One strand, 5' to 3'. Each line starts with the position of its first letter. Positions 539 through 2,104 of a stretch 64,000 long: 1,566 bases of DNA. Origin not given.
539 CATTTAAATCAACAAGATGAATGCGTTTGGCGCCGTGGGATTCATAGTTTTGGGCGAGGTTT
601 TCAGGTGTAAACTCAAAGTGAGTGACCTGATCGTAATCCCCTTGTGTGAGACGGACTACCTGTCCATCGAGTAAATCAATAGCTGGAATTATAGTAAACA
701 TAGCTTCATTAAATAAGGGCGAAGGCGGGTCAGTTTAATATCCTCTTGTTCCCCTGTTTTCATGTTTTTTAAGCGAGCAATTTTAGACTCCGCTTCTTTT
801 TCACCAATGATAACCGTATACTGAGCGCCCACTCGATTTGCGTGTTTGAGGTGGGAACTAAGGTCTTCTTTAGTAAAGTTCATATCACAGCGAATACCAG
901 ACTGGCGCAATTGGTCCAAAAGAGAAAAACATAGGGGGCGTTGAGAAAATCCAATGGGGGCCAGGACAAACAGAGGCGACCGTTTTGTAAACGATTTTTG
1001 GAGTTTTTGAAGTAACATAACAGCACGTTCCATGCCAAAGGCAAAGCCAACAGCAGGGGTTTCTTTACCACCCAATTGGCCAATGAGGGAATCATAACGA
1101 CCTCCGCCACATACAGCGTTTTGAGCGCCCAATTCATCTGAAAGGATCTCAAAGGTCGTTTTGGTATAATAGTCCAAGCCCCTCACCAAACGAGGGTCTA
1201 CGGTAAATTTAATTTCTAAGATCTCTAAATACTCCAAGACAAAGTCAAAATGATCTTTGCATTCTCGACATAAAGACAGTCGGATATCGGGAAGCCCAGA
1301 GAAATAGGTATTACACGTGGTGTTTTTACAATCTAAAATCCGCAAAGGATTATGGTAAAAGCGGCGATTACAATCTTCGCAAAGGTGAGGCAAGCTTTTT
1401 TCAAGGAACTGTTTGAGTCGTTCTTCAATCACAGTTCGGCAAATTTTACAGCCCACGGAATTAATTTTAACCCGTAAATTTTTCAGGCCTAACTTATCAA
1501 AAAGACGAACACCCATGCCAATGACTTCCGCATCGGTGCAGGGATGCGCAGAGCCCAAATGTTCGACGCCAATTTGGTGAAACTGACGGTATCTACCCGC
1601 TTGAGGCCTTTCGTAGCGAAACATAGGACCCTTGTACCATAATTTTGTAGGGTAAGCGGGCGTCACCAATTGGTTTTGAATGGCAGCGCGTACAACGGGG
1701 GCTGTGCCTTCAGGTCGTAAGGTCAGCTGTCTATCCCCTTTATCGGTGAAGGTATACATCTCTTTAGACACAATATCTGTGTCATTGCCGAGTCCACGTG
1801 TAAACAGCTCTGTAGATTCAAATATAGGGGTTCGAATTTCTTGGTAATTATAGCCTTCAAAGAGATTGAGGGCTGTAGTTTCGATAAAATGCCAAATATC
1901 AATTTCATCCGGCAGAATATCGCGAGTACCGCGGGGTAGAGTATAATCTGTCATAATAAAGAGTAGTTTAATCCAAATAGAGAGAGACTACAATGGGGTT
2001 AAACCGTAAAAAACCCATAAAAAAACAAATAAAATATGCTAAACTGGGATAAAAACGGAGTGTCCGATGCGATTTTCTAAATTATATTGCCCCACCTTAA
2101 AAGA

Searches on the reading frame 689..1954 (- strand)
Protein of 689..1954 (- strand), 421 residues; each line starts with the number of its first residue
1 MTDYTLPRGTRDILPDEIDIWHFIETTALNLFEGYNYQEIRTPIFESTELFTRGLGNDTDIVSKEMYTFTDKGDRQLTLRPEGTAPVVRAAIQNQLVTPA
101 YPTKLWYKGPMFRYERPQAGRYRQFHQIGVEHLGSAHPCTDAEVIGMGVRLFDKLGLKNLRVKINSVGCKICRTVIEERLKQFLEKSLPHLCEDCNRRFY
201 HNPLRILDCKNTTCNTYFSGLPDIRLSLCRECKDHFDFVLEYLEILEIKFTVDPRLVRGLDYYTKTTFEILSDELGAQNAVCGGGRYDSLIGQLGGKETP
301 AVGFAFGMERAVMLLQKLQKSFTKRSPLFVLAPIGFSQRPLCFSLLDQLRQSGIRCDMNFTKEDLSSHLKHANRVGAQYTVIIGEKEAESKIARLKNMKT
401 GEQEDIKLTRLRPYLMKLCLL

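Call 24: find_encoding_contigs(protein=window:689-1954:-, flank=10000, max_places=10)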
Protein window:689-1954:- (421 aa): 4 contigs read that carry it; 4 places shown.
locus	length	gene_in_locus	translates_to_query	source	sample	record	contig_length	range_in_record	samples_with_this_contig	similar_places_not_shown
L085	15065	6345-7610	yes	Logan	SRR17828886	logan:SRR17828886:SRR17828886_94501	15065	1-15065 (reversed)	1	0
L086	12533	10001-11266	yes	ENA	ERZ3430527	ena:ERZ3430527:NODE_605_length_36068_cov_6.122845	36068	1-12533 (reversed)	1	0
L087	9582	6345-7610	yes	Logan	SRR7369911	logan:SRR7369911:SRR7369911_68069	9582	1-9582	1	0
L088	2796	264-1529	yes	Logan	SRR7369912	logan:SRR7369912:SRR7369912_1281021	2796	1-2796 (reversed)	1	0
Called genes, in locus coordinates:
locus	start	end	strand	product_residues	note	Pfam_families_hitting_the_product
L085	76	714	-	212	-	PF01128:IspD, PF12804:NTP_transf_3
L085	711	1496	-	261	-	PF00290:Trp_syntA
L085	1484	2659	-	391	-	PF00291:PALP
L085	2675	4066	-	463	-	PF00575:S1, PF13509:S1_2 (faint), PF24685:OB_RRP5_4th (faint), PF00575:S1, PF23459:S1_RRP5 (weak), PF00575:S1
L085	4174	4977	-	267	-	PF01464:SLT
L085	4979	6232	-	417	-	PF00587:tRNA-synt_2b, PF03129:HGTP_anticodon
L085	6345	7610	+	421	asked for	PF13393:tRNA-synt_His, PF00587:tRNA-synt_2b, PF13393:tRNA-synt_His, PF03129:HGTP_anticodon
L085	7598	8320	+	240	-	PF00977:His_biosynth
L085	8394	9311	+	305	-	PF01063:Aminotran_4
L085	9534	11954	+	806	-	PF24768:ARM_ARMC5 (faint)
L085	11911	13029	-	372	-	PF01704:UDPGP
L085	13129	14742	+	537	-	PF01293:PEPCK_ATP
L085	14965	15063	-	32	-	?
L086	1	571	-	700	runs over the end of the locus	PF01751:Toprim, PF01131:Topoisom_bac, PF01396:Zn_ribbon_Top1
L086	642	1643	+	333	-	PF02543:Carbam_trans_N (faint), PF00814:TsaD, PF22521:HypF_C_2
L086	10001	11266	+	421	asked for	PF13393:tRNA-synt_His, PF00587:tRNA-synt_2b, PF13393:tRNA-synt_His, PF03129:HGTP_anticodon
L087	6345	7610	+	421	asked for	PF13393:tRNA-synt_His, PF00587:tRNA-synt_2b, PF13393:tRNA-synt_His, PF03129:HGTP_anticodon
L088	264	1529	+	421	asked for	PF13393:tRNA-synt_His, PF00587:tRNA-synt_2b, PF13393:tRNA-synt_His, PF03129:HGTP_anticodon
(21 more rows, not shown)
